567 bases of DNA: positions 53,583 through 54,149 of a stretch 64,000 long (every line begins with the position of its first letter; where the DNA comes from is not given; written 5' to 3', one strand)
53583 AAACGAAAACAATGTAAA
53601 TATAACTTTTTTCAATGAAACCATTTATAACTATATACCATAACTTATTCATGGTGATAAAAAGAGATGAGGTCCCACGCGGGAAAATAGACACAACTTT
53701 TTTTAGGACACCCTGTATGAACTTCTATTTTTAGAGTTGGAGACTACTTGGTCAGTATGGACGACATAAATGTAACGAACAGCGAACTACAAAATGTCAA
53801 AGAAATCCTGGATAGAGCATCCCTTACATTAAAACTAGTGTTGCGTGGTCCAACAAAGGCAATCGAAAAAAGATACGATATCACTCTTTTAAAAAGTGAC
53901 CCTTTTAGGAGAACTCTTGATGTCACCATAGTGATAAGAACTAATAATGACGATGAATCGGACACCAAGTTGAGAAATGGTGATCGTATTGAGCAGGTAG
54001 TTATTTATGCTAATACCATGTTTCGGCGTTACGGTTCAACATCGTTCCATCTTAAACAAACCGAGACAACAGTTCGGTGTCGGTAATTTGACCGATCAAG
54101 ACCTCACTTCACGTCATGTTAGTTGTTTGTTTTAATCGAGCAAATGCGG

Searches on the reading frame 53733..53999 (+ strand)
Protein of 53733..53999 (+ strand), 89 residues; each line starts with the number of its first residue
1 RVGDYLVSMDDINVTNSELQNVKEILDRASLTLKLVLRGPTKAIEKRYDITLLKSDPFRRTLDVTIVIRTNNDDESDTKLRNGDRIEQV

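Call 57: search_protein_families(library=pfam, proteins=[window:53733-53999:+], max_evalue=0.1)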
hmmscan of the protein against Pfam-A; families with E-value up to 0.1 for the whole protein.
window:53733-53999:+ (89 aa): 1 family
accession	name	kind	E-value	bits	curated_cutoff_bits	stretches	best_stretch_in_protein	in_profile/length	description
PF17820.7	PDZ_6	-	0.0025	18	27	1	1-35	17-52/54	PDZ domain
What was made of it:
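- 53733..53999 (+): Downstream exon matching the PDZ region of the Clytia homologue (aa 772-856). Pfam PDZ_6 E 0.0025 (call 57).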
